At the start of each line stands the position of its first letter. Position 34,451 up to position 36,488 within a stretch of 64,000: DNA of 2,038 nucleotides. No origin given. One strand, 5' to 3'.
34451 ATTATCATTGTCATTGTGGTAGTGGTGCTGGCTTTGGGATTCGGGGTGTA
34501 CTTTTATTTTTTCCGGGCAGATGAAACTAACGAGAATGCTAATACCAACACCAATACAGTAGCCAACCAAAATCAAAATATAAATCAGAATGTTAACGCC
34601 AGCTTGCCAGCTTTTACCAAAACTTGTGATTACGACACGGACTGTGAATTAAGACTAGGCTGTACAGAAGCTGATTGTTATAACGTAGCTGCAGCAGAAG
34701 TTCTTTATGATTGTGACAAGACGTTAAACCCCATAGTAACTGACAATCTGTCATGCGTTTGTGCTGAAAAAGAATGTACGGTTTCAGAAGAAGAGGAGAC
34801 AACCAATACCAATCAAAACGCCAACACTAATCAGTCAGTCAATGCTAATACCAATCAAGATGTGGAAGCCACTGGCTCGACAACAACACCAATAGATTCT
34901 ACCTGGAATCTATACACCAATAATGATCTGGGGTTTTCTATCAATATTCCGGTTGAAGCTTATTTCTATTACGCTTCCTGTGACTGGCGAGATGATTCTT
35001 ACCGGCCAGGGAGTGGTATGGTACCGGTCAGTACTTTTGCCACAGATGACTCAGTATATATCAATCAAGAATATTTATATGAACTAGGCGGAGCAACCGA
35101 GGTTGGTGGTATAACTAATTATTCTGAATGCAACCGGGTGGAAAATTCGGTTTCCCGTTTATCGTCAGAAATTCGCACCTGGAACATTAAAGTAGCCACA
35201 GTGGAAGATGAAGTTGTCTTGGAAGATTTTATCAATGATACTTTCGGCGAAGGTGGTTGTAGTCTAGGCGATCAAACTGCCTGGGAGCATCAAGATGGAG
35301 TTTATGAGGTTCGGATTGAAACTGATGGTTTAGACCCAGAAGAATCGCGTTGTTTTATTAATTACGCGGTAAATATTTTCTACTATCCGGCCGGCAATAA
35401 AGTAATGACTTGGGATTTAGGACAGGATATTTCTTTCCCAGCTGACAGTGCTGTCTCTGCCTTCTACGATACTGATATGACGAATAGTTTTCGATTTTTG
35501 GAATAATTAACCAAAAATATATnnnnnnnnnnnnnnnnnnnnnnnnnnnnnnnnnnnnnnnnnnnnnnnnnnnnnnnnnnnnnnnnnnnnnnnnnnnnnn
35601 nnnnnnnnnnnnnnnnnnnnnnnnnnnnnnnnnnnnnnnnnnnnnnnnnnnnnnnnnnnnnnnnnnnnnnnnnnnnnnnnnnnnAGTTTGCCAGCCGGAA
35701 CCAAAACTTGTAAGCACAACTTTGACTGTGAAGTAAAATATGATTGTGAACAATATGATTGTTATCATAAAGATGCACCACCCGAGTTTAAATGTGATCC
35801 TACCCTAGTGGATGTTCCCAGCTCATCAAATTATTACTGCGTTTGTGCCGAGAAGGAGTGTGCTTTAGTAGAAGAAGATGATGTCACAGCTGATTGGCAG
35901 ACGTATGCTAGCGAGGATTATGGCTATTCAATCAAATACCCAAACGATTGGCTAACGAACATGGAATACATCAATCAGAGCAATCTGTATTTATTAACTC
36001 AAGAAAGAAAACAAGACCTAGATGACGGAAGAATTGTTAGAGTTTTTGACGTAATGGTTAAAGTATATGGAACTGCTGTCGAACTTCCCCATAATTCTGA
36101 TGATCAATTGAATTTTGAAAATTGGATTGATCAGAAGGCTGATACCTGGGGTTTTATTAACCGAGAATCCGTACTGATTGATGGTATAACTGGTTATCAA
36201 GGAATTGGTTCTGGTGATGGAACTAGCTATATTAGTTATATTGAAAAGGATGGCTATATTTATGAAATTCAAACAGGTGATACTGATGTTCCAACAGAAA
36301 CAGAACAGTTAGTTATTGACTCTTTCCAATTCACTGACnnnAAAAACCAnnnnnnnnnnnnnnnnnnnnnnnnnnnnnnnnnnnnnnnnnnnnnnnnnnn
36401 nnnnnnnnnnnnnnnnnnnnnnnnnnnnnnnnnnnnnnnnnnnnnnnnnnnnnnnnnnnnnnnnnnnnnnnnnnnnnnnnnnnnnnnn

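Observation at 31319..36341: Cassette of membrane-anchored extracellular proteins with Asn-rich linkers: a serpin plus two paralogs sharing an 8-Cys module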

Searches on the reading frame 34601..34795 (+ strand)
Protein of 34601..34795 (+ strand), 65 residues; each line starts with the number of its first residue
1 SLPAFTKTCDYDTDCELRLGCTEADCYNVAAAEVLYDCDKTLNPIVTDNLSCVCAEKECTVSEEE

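Call 34: search_protein_representatives(alignment_id=A2)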
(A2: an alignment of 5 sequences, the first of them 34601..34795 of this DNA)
Query: 5 sequences, 64 profile positions. Proteins with E-value up to 0.001 (for the whole library): 8; up to 1e-10: 7; up to 1e-30: 1. The best 8 are listed.
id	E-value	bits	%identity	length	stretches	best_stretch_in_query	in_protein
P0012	1.6e-35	137.6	-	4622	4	3-20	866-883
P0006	5.8e-30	119.8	-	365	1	1-64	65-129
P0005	2.0e-28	114.9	-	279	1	1-64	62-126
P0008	1.1e-27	112.5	-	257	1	1-64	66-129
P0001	1.3e-26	109.0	-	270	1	1-64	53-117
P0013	3.9e-19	85.1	-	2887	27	11-23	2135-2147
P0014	6.4e-19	84.4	-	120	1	1-63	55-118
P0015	1.6e-05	41.5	-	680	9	13-34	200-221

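Call 66: predict_structure(alignment_id=A4)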
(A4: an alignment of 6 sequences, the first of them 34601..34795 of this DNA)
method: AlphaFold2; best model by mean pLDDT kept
length: 65 residues; sequences in the alignment: 6
mean_pLDDT: 83.4   pTM: 0.68
mean pLDDT of the five models: 83.4, 76.9, 38.3, 37.1, 34.6
residues with pLDDT >= 90: 29; 70-90: 20; 50-70: 16; < 50: 0
segments of 3 or more residues with pLDDT < 50: none
pLDDT, mean of each block of 10 residues (from residue 1): 90 90 87 72 70 94 79
secondary structure, 60 per line:
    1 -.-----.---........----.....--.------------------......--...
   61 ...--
elements in order: E15-19 E24-28 E50-55 E58-63

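Call 68: search_protein_families(library=pfam, proteins=[window:34601-34795:+], max_evalue=10)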
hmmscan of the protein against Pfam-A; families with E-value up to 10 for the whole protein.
seq(65 aa): 0 families

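Call 69: fold_search(model_id=the predicted structure, library=pdb)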
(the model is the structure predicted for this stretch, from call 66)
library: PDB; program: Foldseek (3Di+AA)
matches with E <= 10: 28; with E <= 0.001: 0
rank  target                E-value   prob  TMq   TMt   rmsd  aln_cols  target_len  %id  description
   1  7pkt_e                3.6e+00  0.03  0.22  0.12   8.0        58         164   14  Large subunit of the Chlamydomonas reinhardtii mitoribosome (released 2022-06-15)
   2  3qor_C                4.1e+00  0.08  0.36  0.25   4.3        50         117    6  Crystal structure of human nuclear migration protein NudC (released 2011-04-27)
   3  3qor_A                4.4e+00  0.09  0.39  0.27   5.1        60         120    7  Crystal structure of human nuclear migration protein NudC (released 2011-04-27)
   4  1ya5_A                4.6e+00  0.03  0.25  0.11   9.1        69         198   10  Crystal structure of the titin domains z1z2 in complex with telethonin (released 2005-12-20)
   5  2o30_B                4.9e+00  0.08  0.39  0.34   6.6        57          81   10  Nuclear movement protein from E. cuniculi GB-M1 (released 2007-01-02)
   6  4m6t                  4.9e+00  0.03  0.25  0.11  13.5        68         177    4  Structure of human Paf1 and Leo1 complex (released 2013-10-02)
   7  9spi_Sg               5.6e+00  0.05  0.29  0.09  11.2        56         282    9  CRYO-EM STRUCTURE OF HUMAN 80S RIBOSOME WITH A/P/E-SITE TRNA AND MRNA CONTAINING URIDINE (released 2026-01-21)
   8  9h91_G                5.6e+00  0.04  0.26  0.12   7.1        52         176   19  Cryo-EM structure of the Vibrio natrigens 50S ribosomal subunit in complex with the proline-rich antimicrobial peptide (released 2025-05-21)
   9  3qor_B                5.9e+00  0.08  0.40  0.27   5.1        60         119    7  Crystal structure of human nuclear migration protein NudC (released 2011-04-27)
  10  8elf_A                6.3e+00  0.06  0.33  0.09   6.2        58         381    9  Structure of Get3d, a homolog of Get3, from Arabidopsis thaliana (released 2023-05-03)
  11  2jeu                  6.3e+00  0.03  0.22  0.10   8.6        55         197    9  Transcription activator structure reveals redox control of a replication initiation reaction (released 2007-05-15)
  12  7cqy_A                6.7e+00  0.04  0.28  0.06  11.8        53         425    8  Tetrathionate hydrolase from Acidithiobacillus ferrooxidans mutant - D325N (released 2021-01-27)
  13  3b5h_D                6.7e+00  0.02  0.22  0.10   8.6        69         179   10  Crystal structure of the extracellular portion of HAb18G/CD147 (released 2008-05-06)
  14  2o30_A                7.1e+00  0.08  0.42  0.37   4.2        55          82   11  Nuclear movement protein from E. cuniculi GB-M1 (released 2007-01-02)
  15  4bv4_M                7.5e+00  0.03  0.28  0.27  13.8        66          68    8  Structure and allostery in Toll-Spatzle recognition (released 2013-12-04)
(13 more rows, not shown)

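Call 78: search_solved_structures(query=A4, max_evalue=10)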
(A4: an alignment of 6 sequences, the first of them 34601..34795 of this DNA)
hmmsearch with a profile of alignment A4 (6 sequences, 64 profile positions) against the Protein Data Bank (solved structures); distinct sequences matched with E-value up to 10: 0.

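Call 82: find_related_loci(query=A4, collection=metagenome_contigs, flank=10000)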
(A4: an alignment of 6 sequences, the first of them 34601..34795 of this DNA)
Query A4 (65 aa) in metagenome_contigs; peptide patterns used: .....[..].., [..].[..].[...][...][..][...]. (x = any residue, [..] = any of these).
141 stretches matched a pattern; 1 encode a relative of the query (tblastn E <= 1e-3); 1 distinct loci.
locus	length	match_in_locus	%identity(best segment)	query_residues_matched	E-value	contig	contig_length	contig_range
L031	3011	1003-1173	66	2-59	3e-21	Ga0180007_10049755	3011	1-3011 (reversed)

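Call 95: find_encoding_contigs(protein=P0014, flank=10000, max_places=4)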
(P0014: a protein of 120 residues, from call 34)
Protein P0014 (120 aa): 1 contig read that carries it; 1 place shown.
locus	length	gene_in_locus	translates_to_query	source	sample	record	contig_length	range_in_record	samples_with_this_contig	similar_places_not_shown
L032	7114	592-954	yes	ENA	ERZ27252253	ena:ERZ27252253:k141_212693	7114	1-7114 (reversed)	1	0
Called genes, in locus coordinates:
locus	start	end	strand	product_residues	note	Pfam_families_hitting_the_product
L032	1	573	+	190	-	?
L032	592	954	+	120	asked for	-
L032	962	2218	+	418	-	PF00374:NiFeSe_Hases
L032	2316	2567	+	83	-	PF01155:HypA (weak)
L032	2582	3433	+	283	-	PF05448:AXE1 (faint), PF02129:Peptidase_S15, PF02230:Abhydrolase_2 (faint), PF00561:Abhydrolase_1 (weak), PF12146:Hydrolase_4 (weak), PF12697:Abhydrolase_6 (weak), PF00326:Peptidase_S9, PF08840:BAAT_C, +2 more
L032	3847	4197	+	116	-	-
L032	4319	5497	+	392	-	PF00162:PGK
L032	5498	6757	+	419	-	PF03952:Enolase_N, PF00113:Enolase_C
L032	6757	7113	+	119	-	?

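Call 99: search_protein_families(library=pfam, proteins=[P0014], max_evalue=0.1)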
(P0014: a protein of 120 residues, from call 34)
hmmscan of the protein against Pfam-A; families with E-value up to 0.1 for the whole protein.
P0014 (120 aa): 3 families
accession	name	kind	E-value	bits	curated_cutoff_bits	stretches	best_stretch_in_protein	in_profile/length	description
PF10177.14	DUF2371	-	0.0018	19.1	22.9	1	6-54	40-87/143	Uncharacterised conserved protein (DUF2371)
PF22852.1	SoxE_N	-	0.042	14.1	27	1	3-33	3-30/48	Sulfocyanin, N-terminal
PF12911.12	OppC_N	-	0.085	13.2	23.9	0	10-39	16-43/53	N-terminal TM domain of oligopeptide transport permease C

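Call 102: fold_search(model_id=the predicted structure, library=viral)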
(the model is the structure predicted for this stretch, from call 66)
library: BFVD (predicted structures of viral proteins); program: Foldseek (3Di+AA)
matches with E <= 10: 59; with E <= 0.001: 0
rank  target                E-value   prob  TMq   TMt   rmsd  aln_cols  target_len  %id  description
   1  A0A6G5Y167            1.6e+00  0.06  0.22  0.05  11.2        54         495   15  (no name in the UniProt tables at hand)
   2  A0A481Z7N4            1.6e+00  0.11  0.32  0.20   6.1        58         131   10  CS domain protein [Pithovirus LCPAC302]
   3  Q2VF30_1              2.2e+00  0.06  0.28  0.03  15.2        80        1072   12  (no name in the UniProt tables at hand)
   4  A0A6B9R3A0            2.4e+00  0.06  0.26  0.13   9.9        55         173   20  (no name in the UniProt tables at hand)
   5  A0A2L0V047            2.5e+00  0.05  0.21  0.18   8.9        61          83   10  Uncharacterized protein [Agrobacterium phage Atu_ph07]
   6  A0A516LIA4            3.2e+00  0.05  0.31  0.21  10.4       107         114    6  (no name in the UniProt tables at hand)
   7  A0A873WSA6            3.6e+00  0.11  0.24  0.37   7.9        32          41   19  (no name in the UniProt tables at hand)
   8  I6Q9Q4                3.8e+00  0.07  0.33  0.15   8.1        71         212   14  Tail fiber protein / T7-like tail tubular protein B [Yersinia phage YpP-R]
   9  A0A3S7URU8            3.8e+00  0.04  0.23  0.05  11.6        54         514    7  (no name in the UniProt tables at hand)
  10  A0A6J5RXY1            4.3e+00  0.02  0.18  0.13  16.3        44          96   14  Uncharacterized protein [uncultured Caudovirales phage]
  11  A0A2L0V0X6            4.9e+00  0.04  0.24  0.19   6.9        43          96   14  Uncharacterized protein [Agrobacterium phage Atu_ph07]
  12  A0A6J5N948            5.2e+00  0.06  0.32  0.10  10.0        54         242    9  Uncharacterized protein [uncultured Caudovirales phage]
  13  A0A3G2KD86            5.2e+00  0.04  0.31  0.22   6.7        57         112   21  Uncharacterized protein [Microbacterium phage Armstrong]
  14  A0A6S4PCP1            5.5e+00  0.06  0.36  0.16   8.6        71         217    7  Tail tubular protein B [uncultured phage_MedDCM-OCT-S42-C7]
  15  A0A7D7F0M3            5.5e+00  0.04  0.25  0.21   9.7        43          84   16  (no name in the UniProt tables at hand)
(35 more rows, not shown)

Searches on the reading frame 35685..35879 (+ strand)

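Call 68: search_protein_families(library=pfam, proteins=[window:35685-35879:+], max_evalue=10)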
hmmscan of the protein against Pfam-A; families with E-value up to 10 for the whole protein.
seq(65 aa): 1 family
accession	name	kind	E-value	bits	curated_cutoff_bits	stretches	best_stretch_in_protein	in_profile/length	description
PF17380.7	DUF5401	-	1.3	7.4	25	1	7-41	658-692/721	Family of unknown function (DUF5401)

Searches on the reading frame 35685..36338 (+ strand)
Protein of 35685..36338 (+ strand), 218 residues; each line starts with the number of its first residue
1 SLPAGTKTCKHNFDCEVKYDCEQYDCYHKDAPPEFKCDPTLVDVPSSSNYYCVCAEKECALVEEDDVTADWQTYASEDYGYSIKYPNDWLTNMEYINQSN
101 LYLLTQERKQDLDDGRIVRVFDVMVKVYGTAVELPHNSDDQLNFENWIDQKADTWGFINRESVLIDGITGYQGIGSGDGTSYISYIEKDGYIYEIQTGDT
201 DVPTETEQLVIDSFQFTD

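Call 52: predict_structure(alignment_id=A3)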
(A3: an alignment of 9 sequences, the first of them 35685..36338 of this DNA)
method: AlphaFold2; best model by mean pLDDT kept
length: 218 residues; sequences in the alignment: 9
mean_pLDDT: 85.4   pTM: 0.69
mean pLDDT of the five models: 85.4, 83.0, 73.7, 71.5, 70.0
residues with pLDDT >= 90: 94; 70-90: 100; 50-70: 24; < 50: 0
segments of 3 or more residues with pLDDT < 50: none
pLDDT, mean of each block of 10 residues (from residue 1): 84 85 84 70 64 91 80 92 94 73 91 86 93 90 92 83 86 79 92 91 90 89
secondary structure, 60 per line:
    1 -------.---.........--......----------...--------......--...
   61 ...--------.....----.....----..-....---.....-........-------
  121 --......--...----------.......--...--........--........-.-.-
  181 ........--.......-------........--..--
elements in order: E15-20 E23-28 E50-55 E58-63 E72-76 E81-85 H93-96 E100-104 H106-113 E123-128 H144-150 E158-165 E168-175 E181-188 E191-197 H205-212

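Call 59: fold_search(model_id=the predicted structure, library=pdb)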
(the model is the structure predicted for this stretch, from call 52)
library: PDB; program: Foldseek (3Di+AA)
matches with E <= 10: 1088; with E <= 0.001: 20
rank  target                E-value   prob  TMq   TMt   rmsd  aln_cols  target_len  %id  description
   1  2xb3                  4.1e-06  1.00  0.38  0.50   6.9       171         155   15  The Structure of Cyanobacterial PsbP (released 2010-08-25)
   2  1v2b_B                1.2e-05  1.00  0.39  0.53   6.3       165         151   15  Crystal Structure of PsbP Protein in the Oxygen-Evolving Complex of Photosystem II from Higher Plants (released 2004-05-18)
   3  5xnl_P                2.7e-05  1.00  0.39  0.44   7.9       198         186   14  Structure of stacked C2S2M2-type PSII-LHCII supercomplex from Pisum sativum (released 2017-09-20)
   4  4rth_A                4.1e-05  1.00  0.38  0.48   7.6       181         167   15  The crystal structure of PsbP from Zea mays (released 2015-03-11)
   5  9i4t_P                4.1e-05  1.00  0.37  0.46   7.0       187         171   13  Photosystem II from Arabidopsis thaliana (released 2026-03-25)
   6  8z9d_P                4.4e-05  1.00  0.40  0.45  12.8       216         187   13  cryo-EM structure of PSII-LHCII megacomplex from spinach (released 2024-11-13)
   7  1v2b_A                4.6e-05  1.00  0.42  0.57   5.4       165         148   15  Crystal Structure of PsbP Protein in the Oxygen-Evolving Complex of Photosystem II from Higher Plants (released 2004-05-18)
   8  4rth_B                5.1e-05  1.00  0.38  0.48   7.1       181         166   15  The crystal structure of PsbP from Zea mays (released 2015-03-11)
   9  9gnw_P                6.1e-05  1.00  0.39  0.45   8.1       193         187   12  Universal PSII assembly intermediate (released 2025-09-17)
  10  9grx_0                7.6e-05  1.00  0.40  0.52   6.4       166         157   13  NDH-PSI-LHCI supercomplex from S. oleracea (released 2025-02-12)
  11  2vu4                  8.4e-05  1.00  0.42  0.58   6.0       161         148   16  Structure of PsbP protein from Spinacia oleracea at 1.98 A resolution (released 2009-07-21)
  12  2lnj_MODEL_1_A        9.9e-05  1.00  0.40  0.49   7.5       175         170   16  Solution Structure of Cyanobacterial PsbP (CyanoP) from Synechocystis sp. PCC 6803 (released 2012-06-06)
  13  7wff_f                1.3e-04  1.00  0.42  0.56   6.0       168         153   14  Subcomplexes B,M and L in the Cylic electron transfer supercomplex NDH-PSI from Arabidopsis (released 2022-03-16)
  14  3jcu_P                2.3e-04  1.00  0.38  0.47   7.2       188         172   13  Cryo-EM structure of spinach PSII-LHCII supercomplex at 3.2 Angstrom resolution (released 2016-05-25)
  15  4rti                  3.7e-04  1.00  0.39  0.47   7.1       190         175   14  The crystal structure of PsbP from Spinacia oleracea (released 2015-03-11)
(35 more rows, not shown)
